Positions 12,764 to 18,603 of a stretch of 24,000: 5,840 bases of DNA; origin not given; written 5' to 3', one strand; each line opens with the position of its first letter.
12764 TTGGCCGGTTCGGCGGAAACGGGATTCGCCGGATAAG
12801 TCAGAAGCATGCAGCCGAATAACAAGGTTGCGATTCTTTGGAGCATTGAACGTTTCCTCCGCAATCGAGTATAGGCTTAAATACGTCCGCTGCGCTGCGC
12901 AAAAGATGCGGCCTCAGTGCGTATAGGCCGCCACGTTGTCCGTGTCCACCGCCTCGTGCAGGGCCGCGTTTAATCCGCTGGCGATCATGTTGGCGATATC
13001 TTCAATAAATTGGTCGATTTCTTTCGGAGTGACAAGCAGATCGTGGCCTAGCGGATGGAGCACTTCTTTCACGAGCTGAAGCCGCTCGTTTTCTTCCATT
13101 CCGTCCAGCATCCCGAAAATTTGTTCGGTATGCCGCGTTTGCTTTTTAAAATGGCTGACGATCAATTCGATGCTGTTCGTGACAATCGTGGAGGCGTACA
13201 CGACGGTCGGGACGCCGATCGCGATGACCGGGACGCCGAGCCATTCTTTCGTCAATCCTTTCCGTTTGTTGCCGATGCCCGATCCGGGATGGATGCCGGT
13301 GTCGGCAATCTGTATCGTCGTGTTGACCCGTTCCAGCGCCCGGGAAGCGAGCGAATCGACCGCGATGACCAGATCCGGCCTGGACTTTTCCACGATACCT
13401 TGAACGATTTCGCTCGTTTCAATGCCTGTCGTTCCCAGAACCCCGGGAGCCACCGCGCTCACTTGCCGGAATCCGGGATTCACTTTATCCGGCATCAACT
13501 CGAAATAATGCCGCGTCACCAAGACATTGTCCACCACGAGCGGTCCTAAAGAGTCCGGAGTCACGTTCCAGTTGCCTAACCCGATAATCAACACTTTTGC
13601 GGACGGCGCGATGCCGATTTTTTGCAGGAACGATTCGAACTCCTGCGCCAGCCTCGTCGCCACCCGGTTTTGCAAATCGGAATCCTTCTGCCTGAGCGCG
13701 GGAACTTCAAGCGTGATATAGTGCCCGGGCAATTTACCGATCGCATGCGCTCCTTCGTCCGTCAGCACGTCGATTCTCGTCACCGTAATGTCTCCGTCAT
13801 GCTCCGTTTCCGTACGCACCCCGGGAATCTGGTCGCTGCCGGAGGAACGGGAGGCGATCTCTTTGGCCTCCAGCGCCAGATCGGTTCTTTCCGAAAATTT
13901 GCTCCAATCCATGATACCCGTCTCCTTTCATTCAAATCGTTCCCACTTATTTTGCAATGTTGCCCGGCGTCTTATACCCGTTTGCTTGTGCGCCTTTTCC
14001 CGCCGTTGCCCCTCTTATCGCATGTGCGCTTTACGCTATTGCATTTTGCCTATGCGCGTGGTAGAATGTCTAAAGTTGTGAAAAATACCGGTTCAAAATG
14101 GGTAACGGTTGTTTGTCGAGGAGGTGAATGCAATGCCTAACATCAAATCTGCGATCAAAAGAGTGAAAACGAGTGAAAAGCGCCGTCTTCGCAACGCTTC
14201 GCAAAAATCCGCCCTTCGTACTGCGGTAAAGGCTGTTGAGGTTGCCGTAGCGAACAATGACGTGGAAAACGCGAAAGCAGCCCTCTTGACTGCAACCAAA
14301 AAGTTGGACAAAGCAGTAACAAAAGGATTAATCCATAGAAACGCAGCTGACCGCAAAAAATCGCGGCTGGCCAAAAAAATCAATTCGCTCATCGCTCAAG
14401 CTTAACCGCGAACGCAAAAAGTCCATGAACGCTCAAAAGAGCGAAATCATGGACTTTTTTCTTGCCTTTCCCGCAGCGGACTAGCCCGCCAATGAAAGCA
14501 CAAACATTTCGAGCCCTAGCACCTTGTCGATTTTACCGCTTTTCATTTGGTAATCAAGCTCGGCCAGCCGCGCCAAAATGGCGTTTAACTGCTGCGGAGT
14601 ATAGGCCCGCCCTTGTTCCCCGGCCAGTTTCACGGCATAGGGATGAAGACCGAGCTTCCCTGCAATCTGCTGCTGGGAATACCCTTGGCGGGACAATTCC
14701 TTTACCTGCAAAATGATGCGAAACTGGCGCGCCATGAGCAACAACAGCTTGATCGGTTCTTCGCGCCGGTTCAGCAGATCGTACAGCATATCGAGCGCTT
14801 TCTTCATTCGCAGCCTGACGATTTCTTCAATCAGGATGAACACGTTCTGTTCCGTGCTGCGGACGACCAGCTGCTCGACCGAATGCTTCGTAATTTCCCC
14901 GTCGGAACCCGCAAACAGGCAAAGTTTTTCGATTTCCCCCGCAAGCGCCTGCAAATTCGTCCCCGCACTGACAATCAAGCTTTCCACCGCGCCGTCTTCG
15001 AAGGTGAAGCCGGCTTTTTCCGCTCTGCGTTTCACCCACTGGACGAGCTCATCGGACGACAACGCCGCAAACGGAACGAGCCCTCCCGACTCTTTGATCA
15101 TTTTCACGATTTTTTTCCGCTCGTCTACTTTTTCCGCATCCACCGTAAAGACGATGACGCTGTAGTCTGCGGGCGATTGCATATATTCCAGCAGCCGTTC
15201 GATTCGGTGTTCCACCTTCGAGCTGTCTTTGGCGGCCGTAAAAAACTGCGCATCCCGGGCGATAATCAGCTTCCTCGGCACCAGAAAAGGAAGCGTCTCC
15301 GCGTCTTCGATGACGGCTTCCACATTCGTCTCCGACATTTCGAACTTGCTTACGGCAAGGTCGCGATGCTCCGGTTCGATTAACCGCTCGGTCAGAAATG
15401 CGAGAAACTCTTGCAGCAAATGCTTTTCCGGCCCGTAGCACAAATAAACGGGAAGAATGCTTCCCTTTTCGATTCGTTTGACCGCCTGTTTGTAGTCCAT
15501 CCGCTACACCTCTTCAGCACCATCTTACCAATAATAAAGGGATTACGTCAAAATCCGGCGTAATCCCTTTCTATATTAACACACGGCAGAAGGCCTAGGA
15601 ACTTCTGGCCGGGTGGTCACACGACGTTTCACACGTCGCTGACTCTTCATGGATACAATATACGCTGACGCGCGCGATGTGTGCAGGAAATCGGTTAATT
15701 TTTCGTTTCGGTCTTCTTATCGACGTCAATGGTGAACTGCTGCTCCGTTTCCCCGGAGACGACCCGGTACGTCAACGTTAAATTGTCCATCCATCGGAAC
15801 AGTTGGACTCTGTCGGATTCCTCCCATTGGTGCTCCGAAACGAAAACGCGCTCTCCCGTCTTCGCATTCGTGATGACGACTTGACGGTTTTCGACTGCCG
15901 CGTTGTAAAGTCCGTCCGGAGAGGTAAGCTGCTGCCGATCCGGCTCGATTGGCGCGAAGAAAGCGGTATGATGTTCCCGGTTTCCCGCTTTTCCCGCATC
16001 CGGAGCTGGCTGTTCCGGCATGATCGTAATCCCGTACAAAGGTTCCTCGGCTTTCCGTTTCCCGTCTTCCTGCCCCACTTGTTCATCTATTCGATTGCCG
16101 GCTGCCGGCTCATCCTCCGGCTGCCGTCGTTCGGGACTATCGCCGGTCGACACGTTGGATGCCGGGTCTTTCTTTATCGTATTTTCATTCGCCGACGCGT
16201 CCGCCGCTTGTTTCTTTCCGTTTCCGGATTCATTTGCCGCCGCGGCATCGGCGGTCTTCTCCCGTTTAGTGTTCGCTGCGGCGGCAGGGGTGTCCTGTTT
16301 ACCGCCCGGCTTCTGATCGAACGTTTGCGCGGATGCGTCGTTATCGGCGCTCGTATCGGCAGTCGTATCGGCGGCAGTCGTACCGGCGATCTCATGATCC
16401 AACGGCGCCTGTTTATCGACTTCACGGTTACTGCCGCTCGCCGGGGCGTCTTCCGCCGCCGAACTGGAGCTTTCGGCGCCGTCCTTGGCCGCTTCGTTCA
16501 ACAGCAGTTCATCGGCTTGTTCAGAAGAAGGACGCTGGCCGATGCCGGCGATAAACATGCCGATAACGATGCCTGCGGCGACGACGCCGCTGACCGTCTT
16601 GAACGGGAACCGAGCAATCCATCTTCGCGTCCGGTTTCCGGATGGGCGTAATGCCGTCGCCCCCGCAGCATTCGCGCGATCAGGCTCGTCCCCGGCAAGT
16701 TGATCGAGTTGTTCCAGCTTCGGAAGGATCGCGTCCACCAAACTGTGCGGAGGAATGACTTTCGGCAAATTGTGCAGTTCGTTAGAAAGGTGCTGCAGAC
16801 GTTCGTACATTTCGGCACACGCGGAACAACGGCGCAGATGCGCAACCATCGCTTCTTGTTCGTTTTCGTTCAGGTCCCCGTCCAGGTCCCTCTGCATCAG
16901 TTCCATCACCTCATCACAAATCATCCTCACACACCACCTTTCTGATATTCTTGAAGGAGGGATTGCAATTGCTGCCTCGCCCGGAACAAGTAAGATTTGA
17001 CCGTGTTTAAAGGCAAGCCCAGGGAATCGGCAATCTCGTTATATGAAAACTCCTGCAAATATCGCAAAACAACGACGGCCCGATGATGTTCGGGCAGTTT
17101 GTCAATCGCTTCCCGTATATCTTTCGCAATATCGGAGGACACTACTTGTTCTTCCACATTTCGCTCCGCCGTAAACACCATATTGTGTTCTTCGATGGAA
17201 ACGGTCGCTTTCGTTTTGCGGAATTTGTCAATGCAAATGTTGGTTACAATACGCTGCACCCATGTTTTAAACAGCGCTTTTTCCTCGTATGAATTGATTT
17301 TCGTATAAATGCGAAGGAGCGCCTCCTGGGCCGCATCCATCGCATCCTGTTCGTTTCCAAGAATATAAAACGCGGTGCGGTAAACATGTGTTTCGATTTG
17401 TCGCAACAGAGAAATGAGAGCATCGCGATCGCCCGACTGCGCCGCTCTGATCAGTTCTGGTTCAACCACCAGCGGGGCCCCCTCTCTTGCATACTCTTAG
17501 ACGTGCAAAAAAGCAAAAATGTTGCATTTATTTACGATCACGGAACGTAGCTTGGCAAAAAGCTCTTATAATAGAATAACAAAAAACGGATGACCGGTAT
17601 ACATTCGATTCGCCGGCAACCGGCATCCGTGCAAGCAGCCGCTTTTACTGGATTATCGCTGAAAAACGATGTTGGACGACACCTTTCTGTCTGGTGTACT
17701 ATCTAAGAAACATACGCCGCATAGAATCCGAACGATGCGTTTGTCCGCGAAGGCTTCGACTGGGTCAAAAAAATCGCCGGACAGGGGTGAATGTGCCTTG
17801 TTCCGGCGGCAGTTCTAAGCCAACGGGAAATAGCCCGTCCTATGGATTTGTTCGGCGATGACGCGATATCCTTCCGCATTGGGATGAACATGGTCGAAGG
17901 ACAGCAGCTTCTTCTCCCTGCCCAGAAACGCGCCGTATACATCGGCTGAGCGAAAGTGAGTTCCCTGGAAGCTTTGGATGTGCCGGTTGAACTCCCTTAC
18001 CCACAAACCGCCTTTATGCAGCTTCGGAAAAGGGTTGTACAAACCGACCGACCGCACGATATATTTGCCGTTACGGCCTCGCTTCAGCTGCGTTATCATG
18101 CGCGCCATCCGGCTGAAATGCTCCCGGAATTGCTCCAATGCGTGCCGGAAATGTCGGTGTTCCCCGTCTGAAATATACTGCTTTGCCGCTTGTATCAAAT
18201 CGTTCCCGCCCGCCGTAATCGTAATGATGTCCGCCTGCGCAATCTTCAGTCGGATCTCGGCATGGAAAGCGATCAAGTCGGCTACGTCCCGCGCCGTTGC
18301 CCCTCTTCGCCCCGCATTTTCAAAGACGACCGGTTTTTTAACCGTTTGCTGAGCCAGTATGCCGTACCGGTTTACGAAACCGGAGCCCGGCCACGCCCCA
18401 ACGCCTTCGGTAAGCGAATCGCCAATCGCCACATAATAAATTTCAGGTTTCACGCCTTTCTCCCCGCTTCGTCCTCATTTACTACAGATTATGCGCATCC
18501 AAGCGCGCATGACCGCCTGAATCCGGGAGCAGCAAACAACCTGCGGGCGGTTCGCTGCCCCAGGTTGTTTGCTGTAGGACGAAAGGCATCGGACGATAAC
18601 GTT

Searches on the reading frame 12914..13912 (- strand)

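Call 27: search_protein_families(library=pfam, proteins=[window:12914-13912:-])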
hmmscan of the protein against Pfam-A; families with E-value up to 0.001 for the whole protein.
window:12914-13912:- (332 aa): 2 families
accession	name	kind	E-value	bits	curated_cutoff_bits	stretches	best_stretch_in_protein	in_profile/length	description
PF03418.19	Peptidase_A25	-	1.3e-131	439.1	27.8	2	13-263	1-254/353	Germination protease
PF06866.16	DUF1256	-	8.8e-05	22.4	27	0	89-126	10-47/164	Protein of unknown function (DUF1256)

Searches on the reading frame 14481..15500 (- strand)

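Call 27: search_protein_families(library=pfam, proteins=[window:14481-15500:-])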
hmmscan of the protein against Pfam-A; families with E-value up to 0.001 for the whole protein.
window:14481-15500:- (339 aa): 3 families
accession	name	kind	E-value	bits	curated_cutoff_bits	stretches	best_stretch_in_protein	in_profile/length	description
PF21694.2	DNA_pol3_delta_C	-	7.7e-46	155.5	27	1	217-336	1-120/121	DNA polymerase III delta subunit, C-terminal domain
PF06144.19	DNA_pol3_delta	-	2.2e-24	86.2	21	1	19-141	1-120/124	DNA polymerase III, delta subunit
PF20703.3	nSTAND1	-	2.2e-05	24.7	27.1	1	24-186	76-226/379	Novel STAND NTPase 1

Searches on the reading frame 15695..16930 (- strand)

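Call 27: search_protein_families(library=pfam, proteins=[window:15695-16930:-])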
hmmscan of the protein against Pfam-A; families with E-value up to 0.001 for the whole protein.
window:15695-16930:- (411 aa): 1 family
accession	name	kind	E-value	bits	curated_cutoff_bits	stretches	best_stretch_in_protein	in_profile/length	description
PF13490.11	zf-HC2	-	9.1e-08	32.5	22.2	1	5-39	1-35/35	Putative zinc-finger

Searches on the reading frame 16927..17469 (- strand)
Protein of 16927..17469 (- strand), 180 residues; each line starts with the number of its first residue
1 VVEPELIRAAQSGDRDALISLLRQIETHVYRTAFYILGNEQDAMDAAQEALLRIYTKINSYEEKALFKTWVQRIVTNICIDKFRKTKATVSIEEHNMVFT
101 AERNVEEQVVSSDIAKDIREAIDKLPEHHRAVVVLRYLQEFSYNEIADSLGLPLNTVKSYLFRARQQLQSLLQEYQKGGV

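Call 27: search_protein_families(library=pfam, proteins=[window:16927-17469:-])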
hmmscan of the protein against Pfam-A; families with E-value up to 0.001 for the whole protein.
window:16927-17469:- (180 aa): 6 families
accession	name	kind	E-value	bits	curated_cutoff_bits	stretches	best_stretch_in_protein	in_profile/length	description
PF08281.18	Sigma70_r4_2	-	2.1e-18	66.2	25.7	1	117-168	3-54/54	Sigma-70, region 4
PF04542.20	Sigma70_r2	-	4.3e-15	55.7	24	1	23-87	3-69/71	Sigma-70 region 2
PF04545.22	Sigma70_r4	-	1.1e-13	50.9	24.1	1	121-169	1-49/50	Sigma-70, region 4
PF07638.17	Sigma70_ECF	-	7.6e-06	26.4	21.1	1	5-170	6-181/185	ECF sigma factor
PF14493.12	HTH_40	-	6.4e-05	23.6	27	0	137-168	9-40/89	Helix-turn-helix domain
PF13384.12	HTH_23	-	0.00033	20.8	24.6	0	127-158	4-35/50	Homeodomain-like domain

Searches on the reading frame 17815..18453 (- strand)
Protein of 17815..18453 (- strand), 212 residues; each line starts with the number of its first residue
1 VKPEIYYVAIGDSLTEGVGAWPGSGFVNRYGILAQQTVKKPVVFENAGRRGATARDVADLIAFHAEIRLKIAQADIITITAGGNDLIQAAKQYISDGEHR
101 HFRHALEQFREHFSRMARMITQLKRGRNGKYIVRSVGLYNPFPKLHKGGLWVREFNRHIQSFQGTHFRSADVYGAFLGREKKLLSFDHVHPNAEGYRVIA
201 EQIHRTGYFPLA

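Call 54: search_protein_families(library=pfam, proteins=[window:17815-18453:-])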
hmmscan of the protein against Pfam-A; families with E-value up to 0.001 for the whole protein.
window:17815-18453:- (212 aa): 2 families
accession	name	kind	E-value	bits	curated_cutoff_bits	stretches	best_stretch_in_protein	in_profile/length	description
PF13472.12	Lipase_GDSL_2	-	3.5e-21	77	32.9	1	9-198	1-178/178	GDSL-like Lipase/Acylhydrolase family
PF00657.28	Lipase_GDSL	-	5.6e-18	66.3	23.6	1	7-203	1-208/208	GDSL-like Lipase/Acylhydrolase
